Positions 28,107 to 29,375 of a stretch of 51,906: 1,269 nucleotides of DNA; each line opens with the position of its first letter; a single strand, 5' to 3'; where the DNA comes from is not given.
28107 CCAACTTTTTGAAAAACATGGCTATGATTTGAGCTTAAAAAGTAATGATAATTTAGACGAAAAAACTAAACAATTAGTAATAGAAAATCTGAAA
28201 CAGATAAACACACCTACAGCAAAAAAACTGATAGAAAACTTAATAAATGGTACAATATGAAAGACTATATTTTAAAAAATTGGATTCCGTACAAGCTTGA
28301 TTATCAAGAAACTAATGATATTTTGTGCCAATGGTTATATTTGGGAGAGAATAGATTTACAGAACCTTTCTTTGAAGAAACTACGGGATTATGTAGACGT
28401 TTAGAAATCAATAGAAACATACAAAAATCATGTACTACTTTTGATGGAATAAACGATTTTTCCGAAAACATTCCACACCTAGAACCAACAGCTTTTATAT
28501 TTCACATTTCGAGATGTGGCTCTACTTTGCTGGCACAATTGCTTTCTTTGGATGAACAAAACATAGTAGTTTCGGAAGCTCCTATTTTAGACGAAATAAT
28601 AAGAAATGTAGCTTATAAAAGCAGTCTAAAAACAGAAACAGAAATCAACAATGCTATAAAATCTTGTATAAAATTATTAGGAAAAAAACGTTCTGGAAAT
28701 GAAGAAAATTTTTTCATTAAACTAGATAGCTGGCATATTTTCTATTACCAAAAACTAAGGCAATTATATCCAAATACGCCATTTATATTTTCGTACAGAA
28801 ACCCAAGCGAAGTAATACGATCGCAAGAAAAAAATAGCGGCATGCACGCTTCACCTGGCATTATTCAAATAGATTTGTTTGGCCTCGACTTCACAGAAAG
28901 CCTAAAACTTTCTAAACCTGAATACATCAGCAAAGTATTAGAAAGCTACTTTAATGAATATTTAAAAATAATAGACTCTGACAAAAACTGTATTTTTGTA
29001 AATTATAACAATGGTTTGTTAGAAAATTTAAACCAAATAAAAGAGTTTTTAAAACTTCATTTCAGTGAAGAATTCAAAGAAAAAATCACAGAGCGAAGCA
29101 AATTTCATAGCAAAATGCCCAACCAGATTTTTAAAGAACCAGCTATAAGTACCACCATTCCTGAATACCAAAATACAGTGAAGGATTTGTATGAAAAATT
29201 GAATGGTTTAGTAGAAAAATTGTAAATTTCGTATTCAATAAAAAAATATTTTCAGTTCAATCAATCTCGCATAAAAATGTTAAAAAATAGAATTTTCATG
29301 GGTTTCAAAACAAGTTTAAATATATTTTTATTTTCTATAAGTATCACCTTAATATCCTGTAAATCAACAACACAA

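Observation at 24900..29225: Divergent oxygenase / sulfotransferase / tail-collar island: candidate undescribed protein-modification or surface-fibre system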

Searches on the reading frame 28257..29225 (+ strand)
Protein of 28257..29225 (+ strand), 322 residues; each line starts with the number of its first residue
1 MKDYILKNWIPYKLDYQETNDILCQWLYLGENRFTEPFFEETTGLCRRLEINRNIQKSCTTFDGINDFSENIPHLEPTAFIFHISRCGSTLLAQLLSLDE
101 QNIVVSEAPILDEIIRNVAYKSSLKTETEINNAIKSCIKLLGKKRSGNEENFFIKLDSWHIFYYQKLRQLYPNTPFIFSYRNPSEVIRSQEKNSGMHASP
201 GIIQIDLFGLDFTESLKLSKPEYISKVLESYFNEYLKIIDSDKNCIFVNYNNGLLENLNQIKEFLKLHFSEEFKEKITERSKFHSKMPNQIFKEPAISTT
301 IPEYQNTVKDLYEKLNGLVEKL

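Call 3: search_protein_families(library=pfam, proteins=[window:28257-29225:+], max_evalue=0.01)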
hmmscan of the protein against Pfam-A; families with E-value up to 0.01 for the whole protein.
window:28257-29225:+ (322 aa): 2 families
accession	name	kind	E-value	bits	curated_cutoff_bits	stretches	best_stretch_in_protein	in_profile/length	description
PF13469.12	Sulfotransfer_3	-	9.3e-07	29.7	27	1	79-190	2-142/216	Sulfotransferase family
PF00685.33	Sulfotransfer_1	-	7e-05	22.8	22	1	79-303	4-216/255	Sulfotransferase domain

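Call 4: search_protein_families(library=ncbifam, proteins=[window:28257-29225:+], max_evalue=0.01)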
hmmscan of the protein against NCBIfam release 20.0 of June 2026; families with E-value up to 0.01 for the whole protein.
window:28257-29225:+ (322 aa): 0 families

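Call 30: find_related_loci(query=A2, collection=genome_contigs, flank=10000)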
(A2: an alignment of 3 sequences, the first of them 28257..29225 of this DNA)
Query A2 (322 aa) in genome_contigs; peptide patterns used: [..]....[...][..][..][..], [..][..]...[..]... (x = any residue, [..] = any of these).
348 stretches matched a pattern; 305 encode a relative of the query (tblastn E <= 1e-3); the best 80 are kept; 80 distinct loci.
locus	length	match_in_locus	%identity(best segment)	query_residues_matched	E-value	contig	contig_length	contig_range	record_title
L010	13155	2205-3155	56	1-318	9e-128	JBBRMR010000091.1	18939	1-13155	MAG: Cytophagales bacterium isolate La1_metabat2.062 LA1C_B2.062_k141_608888L_18939_cov_18.0317, whole genome shotgun se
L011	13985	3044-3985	58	1-315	7e-128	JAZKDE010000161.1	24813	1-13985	MAG: Bacteroidota bacterium isolate DC_HB_01_SPN181219-bin036_1 DCHB01SPN_B036_1_000000000161, whole genome shotgun sequ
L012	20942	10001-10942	56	1-315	5e-125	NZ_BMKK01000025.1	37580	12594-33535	Emticicia aquatilis strain CGMCC 1.15958 sequence25, whole genome shotgun sequence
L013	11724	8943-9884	56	1-315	7e-124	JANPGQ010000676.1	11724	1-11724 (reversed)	MAG: Cytophagales bacterium isolate VAR_69_metabat_321 VAR_69_k141_2706562, whole genome shotgun sequence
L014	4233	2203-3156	54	1-319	5e-124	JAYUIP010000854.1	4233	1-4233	MAG: Arcicella sp. isolate GFS_8754 GFS_8754_853, whole genome shotgun sequence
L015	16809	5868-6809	57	1-315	1e-121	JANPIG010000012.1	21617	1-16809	MAG: Cytophagales bacterium isolate VAR_62_concoct_193 VAR_62_k141_1527430, whole genome shotgun sequence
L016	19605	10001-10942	56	1-315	9e-121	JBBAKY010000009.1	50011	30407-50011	MAG: Arcicella sp. isolate EUL_049 ctg9-EUL_049, whole genome shotgun sequence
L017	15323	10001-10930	57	6-316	1e-118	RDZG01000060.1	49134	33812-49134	MAG: Bacteroidetes bacterium isolate PH2015_06S_32_163 PH2015_06S_scaffold_217, whole genome shotgun sequence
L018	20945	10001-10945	55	1-315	2e-116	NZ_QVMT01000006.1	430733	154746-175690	Emticicia sp. C21 contig6, whole genome shotgun sequence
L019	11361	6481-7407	55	6-315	5e-115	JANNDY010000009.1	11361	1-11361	MAG: Emticicia sp. isolate OTE_75_metabat_50 OTE_75_k141_2318993, whole genome shotgun sequence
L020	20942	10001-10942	56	1-315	1e-112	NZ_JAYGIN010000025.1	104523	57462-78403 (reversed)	Arcicella sp. LKC2W LKC2W_ctg025, whole genome shotgun sequence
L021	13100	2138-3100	55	1-321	2e-112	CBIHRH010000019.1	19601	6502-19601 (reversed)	MAG TPA_asm: uncultured Emticicia sp. isolate SRR18156189_concoct_30 genome assembly, contig: ERZ27336846.353, whole gen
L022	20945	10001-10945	55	1-316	1e-120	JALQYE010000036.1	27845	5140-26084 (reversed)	MAG: Emticicia sp. isolate HJF.15 NODE_36_length_27845_cov_12.253169, whole genome shotgun sequence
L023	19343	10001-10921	51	7-316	1e-100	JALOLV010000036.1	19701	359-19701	MAG: Spirosomataceae bacterium isolate Prado034 scaffold_6744, whole genome shotgun sequence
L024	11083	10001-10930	50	1-315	6e-99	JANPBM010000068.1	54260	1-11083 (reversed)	MAG: Acidobacteriota bacterium isolate VAR_78_metabat_75 VAR_78_k141_1394009, whole genome shotgun sequence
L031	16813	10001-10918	42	6-315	7e-84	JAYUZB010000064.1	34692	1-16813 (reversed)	MAG: Chitinophagaceae bacterium isolate GL139_UP_metabinner_7_sub GL139_UP_metabinner_7_sub_63, whole genome shotgun seq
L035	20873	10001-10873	41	6-302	9e-83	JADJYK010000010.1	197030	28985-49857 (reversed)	MAG: Chitinophagaceae bacterium isolate Lyne_18-Q3-R50-59_BATAC.274 tig00014682-10-1971260, whole genome shotgun sequenc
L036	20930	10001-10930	41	6-317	2e-82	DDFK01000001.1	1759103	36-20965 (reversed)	MAG TPA_asm: Chitinophagaceae bacterium UBA1930 UBA1930_contig_126, whole genome shotgun sequence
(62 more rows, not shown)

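Call 33: search_protein_families(library=pfam, proteins=[L015:78-1196:-], max_evalue=0.1)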
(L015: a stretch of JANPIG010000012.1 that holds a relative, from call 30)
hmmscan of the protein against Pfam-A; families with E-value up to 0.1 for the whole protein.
L015:78-1196:- (372 aa): 2 families
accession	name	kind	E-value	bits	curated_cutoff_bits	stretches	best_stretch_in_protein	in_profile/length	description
PF13458.12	Peripla_BP_6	-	1.9e-16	61.1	31.7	1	51-315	55-323/343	Periplasmic binding protein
PF13433.12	Peripla_BP_5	-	5.2e-06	26.2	27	1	158-332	157-338/363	Periplasmic binding protein domain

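Call 41: search_solved_structures(query=A3, max_evalue=1, show_alignments=2)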
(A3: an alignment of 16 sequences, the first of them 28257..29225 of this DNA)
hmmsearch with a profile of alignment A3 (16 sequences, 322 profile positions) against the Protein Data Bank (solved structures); distinct sequences matched with E-value up to 1: 4.
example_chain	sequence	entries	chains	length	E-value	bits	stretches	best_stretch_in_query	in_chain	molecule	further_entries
4gox_A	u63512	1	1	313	0.11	14.9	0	134-217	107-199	Polyketide synthase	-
5x2b_D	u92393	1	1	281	0.22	13.8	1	226-284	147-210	Sulfotransferase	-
5x2b_F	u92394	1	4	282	0.22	13.8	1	226-284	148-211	Sulfotransferase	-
5x2b_C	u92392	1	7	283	0.22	13.8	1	226-284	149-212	Sulfotransferase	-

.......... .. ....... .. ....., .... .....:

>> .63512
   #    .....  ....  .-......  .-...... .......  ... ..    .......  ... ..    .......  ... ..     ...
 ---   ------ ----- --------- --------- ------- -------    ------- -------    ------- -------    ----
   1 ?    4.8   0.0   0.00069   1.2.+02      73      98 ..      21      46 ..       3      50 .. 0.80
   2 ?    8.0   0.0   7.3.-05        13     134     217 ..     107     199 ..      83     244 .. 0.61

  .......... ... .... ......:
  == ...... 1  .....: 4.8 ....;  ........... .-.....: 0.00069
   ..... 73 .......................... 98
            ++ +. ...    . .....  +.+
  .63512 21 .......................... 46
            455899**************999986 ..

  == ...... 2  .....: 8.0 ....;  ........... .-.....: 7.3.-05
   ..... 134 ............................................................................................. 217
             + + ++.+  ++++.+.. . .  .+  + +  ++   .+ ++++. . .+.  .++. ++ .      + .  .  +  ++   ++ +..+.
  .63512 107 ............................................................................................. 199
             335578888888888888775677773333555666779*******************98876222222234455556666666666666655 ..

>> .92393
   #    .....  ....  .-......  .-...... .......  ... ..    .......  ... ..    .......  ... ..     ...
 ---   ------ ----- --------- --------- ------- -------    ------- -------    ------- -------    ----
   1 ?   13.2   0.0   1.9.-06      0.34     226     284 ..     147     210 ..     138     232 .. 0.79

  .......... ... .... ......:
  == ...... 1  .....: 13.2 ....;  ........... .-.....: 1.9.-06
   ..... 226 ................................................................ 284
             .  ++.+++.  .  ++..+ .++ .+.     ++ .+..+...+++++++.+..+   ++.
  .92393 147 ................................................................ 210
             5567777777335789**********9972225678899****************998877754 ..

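Call 47: search_protein_families(library=ncbifam, proteins=[L015:78-1196:-, L035:8415-9161:+, L031:9563-9964:+, L031:8868-9566:+], max_evalue=0.01)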
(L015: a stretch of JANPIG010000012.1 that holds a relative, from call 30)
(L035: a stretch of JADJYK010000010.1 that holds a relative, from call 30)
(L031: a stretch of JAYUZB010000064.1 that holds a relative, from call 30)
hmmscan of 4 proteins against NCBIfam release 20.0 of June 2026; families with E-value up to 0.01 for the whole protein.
L015:78-1196:- (372 aa): 0 families

L035:8415-9161:+ (248 aa): 1 family
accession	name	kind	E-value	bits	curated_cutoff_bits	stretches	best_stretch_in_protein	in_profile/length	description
TIGR04486.1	thiosulf_SoxB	equivalog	0.00025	19.5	550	1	141-225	262-336/556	thiosulfohydrolase SoxB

L031:9563-9964:+ (133 aa): 7 families
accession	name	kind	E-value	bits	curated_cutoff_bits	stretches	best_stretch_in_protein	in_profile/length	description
NF002243.0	PRK01153.1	subfamily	2.4e-11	43.5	127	2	4-72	3-77/175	nicotinamide-nucleotide adenylyltransferase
TIGR01527.1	arch_NMN_Atrans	equivalog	5.3e-09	35.8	181.2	2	5-71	3-73/167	nicotinamide-nucleotide adenylyltransferase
NF003786.0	PRK05379.1-2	equivalog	0.00012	21.4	397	1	3-71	16-86/354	bifunctional nicotinamide-nucleotide adenylyltransferase/Nudix hydroxylase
NF010365.0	PRK13793.1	equivalog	0.00017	21.3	198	1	2-59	5-64/196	nicotinate-nicotinamide nucleotide adenylyltransferase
NF003791.0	PRK05379.2-3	equivalog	0.0004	19.7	409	1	3-66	7-72/340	bifunctional nicotinamide-nucleotide adenylyltransferase/Nudix hydroxylase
NF003785.0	PRK05379.1-1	equivalog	0.00042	19.6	418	1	4-46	5-49/347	bifunctional nicotinamide-nucleotide adenylyltransferase/Nudix hydroxylase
NF003787.0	PRK05379.1-4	equivalog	0.00061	18.9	449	0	5-38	13-48/346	bifunctional nicotinamide-nucleotide adenylyltransferase/Nudix hydroxylase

L031:8868-9566:+ (232 aa): 37 families (the best 25 are shown)
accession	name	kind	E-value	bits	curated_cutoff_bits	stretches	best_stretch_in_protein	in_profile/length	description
TIGR00455.1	apsK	equivalog_domain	7.9e-56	188.6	138.7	1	64-228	15-182/184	adenylyl-sulfate kinase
NF002059.0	PRK00889.1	subfamily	2.5e-50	170.6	244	1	66-229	4-168/177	adenylyl-sulfate kinase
NF004040.0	PRK05537.1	equivalog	5.8e-49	167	669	1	68-228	397-562/572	bifunctional sulfate adenylyltransferase/adenylylsulfate kinase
NF003013.0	PRK03846.1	subfamily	3.5e-46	157.4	163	1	64-228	25-192/202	adenylyl-sulfate kinase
NF004035.0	PRK05506.1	subfamily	5.9e-45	153.6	715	1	58-229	451-625/632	bifunctional sulfate adenylyltransferase subunit 1/adenylylsulfate kinase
NF004041.0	PRK05541.1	subfamily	2.2e-38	132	127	1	64-229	4-169/176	adenylyl-sulfate kinase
TIGR03574.1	selen_PSTK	equivalog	9.8e-07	28.5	290.5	1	69-179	1-113/249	L-seryl-tRNA(Sec) kinase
TIGR00959.1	ffh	equivalog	2.3e-06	26.7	473.2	1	58-107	90-140/428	signal recognition particle protein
NF053861.1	DS8_antiphage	equivalog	2.6e-06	25.5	790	1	66-109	369-412/994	anti-phage protein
TIGR01425.1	SRP54_euk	equivalog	3.4e-06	26.2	576.25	1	60-139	93-168/428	signal recognition particle protein SRP54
TIGR00064.1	ftsY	equivalog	0.00011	21.5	260.7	1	62-107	74-119/279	signal recognition particle-docking protein FtsY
NF011056.0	PRK14489.1-1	equivalog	0.00011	21.4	379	1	29-101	167-237/363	bifunctional molybdenum cofactor guanylyltransferase MobA/molybdopterin-guanine dinucleotide biosynthesis adaptor protein MobB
NF011997.0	PRK15453.1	equivalog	0.0002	20.9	362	1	66-123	4-60/290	phosphoribulokinase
TIGR00176.1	mobB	equivalog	0.00022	21.3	76.2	1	69-102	1-34/155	molybdopterin-guanine dinucleotide biosynthesis protein B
NF004018.0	PRK05480.1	equivalog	0.00027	20.5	180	1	65-102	4-41/210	uridine kinase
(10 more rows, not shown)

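Call 48: search_protein_families(library=pfam, proteins=[L035:8415-9161:+, L031:9563-9964:+, L031:8868-9566:+, L036:14672-15562:-], max_evalue=0.01)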
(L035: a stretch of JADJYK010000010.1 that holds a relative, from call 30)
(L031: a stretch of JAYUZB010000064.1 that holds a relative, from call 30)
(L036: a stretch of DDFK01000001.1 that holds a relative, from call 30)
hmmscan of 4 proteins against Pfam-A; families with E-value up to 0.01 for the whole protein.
L035:8415-9161:+ (248 aa): 0 families

L031:9563-9964:+ (133 aa): 1 family
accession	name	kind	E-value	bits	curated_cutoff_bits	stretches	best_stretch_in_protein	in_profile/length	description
PF01467.32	CTP_transf_like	-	0.00028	21.5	21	0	5-36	1-33/133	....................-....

L031:8868-9566:+ (232 aa): 19 families
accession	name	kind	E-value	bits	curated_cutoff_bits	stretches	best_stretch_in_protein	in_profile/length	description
PF01583.26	APS_kinase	-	7.9e-50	169.3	21.1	1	67-213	2-152/152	Adenylylsulphate kinase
PF09834.14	DUF2061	-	6.1e-13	49.4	23.1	1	7-58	1-52/52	Predicted membrane protein (DUF2061)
PF06414.18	Zeta_toxin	-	1.3e-07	31.7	22.3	1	65-118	14-67/199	Zeta toxin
PF13238.12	AAA_18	-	2.2e-07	31.8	29.4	1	70-178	1-107/128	AAA domain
PF13671.12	AAA_33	-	7.1e-07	30.1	27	1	69-139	1-72/143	AAA domain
PF20720.3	nSTAND3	-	2.7e-06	27.6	27.2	1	68-110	18-61/155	Novel STAND NTPase 3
PF13207.12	AAA_17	-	2.1e-05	25.2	27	1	73-121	1-45/136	AAA domain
PF08433.16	KTI12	-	4.4e-05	23.6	22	1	69-179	3-116/271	Chromatin associated protein KTI12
PF00448.28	SRP54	-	5.1e-05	23.4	22.7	1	67-107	1-41/196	SRP54-type protein, GTPase domain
PF00005.33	ABC_tran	-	9.8e-05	23.4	25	1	69-132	13-66/137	ABC transporter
PF13401.12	AAA_22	-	0.00014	22.6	27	1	68-139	6-84/130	AAA domain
PF03266.21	NTPase_1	-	0.00029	21.2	23.9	1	70-116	2-48/168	NTPase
PF00931.28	NB-ARC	-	0.0005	19.9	23.5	1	53-93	5-44/248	NB-ARC domain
PF00485.24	PRK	-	0.00072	19.9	22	1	69-108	1-40/196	Phosphoribulokinase / Uridine kinase family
PF13191.12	AAA_16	-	0.00091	20.2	32.6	1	67-101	24-58/167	AAA ATPase domain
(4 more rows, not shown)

L036:14672-15562:- (296 aa): 2 families
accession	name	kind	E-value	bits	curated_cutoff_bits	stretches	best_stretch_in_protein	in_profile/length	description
PF13941.12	MutL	-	0.002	17.4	27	0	208-264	120-176/450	MutL protein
PF00149.33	Metallophos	-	0.0092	16.9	21.5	0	43-243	2-186/191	Calcineurin-like phosphoesterase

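Call 54: search_solved_structures(query=A6, max_evalue=0.01, show_alignments=0)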
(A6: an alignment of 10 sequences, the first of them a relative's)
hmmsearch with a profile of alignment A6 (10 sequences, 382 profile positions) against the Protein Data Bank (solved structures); distinct sequences matched with E-value up to 0.01: 17.
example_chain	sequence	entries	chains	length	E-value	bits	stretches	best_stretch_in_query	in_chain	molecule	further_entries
4evq_A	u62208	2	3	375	1.1e-37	133.1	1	3-335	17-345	Putative ABC transporter subunit, substrate-binding component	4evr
4ey3_A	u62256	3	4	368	6.7e-31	110.7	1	4-340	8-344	Twin-arginine translocation pathway signal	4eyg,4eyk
4zpj_A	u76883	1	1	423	9e-28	100.4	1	3-333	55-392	Extracellular ligand-binding receptor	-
4evs_A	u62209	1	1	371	3.2e-24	88.7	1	3-345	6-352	PUTATIVE ABC TRANSPORTER SUBUNIT, SUBSTRATE-BINDING COMPONENT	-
4f06_A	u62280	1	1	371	1.3e-22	83.5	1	3-344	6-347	Extracellular ligand-binding receptor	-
3i09_A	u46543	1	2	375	3.7e-12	49.1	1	3-316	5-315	Periplasmic branched-chain amino acid-binding protein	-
3n0x_A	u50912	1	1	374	1.1e-10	44.2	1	18-339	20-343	Possible substrate binding protein of ABC transporter system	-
3nnd_B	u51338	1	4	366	1.3e-10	44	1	17-339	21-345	Possible substrate binding protein of ABC transporter system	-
8tg1_A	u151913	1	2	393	2.8e-10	42.9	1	180-348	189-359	Extracellular ligand-binding receptor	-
3td9_A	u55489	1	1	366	9.7e-06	27.9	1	258-334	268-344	Branched chain amino acid ABC transporter, periplasmic amino acid-binding protein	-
3hut_A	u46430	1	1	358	2.2e-05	26.8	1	147-301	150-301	putative branched-chain amino acid ABC transporter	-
1qnl_A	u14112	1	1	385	3.2e-05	26.2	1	49-348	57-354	ALIPHATIC AMIDASE EXPRESSION-REGULATING PROTEIN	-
3i45_A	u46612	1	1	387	0.00012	24.3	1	49-337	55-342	Twin-arginine translocation pathway signal protein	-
1pea_A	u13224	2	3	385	0.00022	23.5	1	49-348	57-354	AMIDASE OPERON | AMIC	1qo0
7ylt_B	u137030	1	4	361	0.00027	23.2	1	3-95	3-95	Putative ABC transporter, substrate-binding protein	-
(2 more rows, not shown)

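Call 62: find_homologous_proteins(query=window:28257-29225:+, max_evalue=0.001)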
Query window:28257-29225:+ (322 aa): 1100 proteins with E <= 0.001 among 3780 candidates; the best 120 are listed.
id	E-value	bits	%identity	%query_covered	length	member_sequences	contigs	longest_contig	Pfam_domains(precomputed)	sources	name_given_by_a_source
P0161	2.8e-213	725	100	100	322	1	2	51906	PF13469.13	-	-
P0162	6.1e-175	599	84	100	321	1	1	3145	PF13469.13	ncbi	-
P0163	1.5e-123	430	58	99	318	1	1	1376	PF13469.13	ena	-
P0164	9.9e-122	424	58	98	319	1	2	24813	PF13469.13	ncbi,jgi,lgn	ncbi:MAG: sulfotransferase family protein [Bacteroidota bacterium]|jgi:hypothetical protein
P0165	1.5e-119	417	56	98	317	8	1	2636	PF13469.13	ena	-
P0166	2.6e-119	416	56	99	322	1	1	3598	PF13469.13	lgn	-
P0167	3.4e-119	416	59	98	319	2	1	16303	PF13469.13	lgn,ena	-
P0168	3.1e-118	412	55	99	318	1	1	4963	PF13469.13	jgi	jgi:hypothetical protein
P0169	4.2e-118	412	57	98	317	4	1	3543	PF13469.13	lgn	-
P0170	5.8e-118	412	55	99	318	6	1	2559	PF13469.13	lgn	-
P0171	6.3e-118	411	55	99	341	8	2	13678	PF13469.13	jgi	jgi:hypothetical protein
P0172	8.1e-118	411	55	99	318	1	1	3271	PF13469.13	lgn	-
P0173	1.1e-117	411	55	100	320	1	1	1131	PF13469.13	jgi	jgi:hypothetical protein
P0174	1.3e-117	410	57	96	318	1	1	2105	PF13469.13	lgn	-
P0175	2.4e-117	410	57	98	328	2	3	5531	PF13469.13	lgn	-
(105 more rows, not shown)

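Call 71: predict_structure(alignment_id=A8)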
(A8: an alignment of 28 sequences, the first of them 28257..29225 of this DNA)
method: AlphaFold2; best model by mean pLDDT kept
length: 322 residues; sequences in the alignment: 28
mean_pLDDT: 87.2   pTM: 0.88
mean pLDDT of the five models: 87.2, 86.5, 86.2, 84.4, 83.6
residues with pLDDT >= 90: 168; 70-90: 125; 50-70: 29; < 50: 0
segments of 3 or more residues with pLDDT < 50: none
pLDDT, mean of each block of 10 residues (from residue 1): 80 84 91 76 87 87 89 95 77 87 91 84 82 95 91 93 95 96 88 72 77 89 93 96 94 89 94 90 73 64 93 96 87
secondary structure, 60 per line:
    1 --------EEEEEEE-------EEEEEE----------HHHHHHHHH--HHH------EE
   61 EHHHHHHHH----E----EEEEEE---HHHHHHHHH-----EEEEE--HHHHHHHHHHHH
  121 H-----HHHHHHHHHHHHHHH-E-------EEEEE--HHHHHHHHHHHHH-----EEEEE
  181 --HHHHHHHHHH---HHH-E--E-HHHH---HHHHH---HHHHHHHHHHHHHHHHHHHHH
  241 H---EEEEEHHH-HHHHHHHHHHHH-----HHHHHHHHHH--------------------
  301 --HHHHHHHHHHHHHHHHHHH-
elements in order: E9-15 E23-28 H39-47 E59-61 H62-69 E79-84 H88-96 E102-106 H109-121 H127-141 E151-155 H158-170 E176-180 H183-192 H205-208 H212-216 H220-241 E245-249 H254-265 H271-280 H303-321
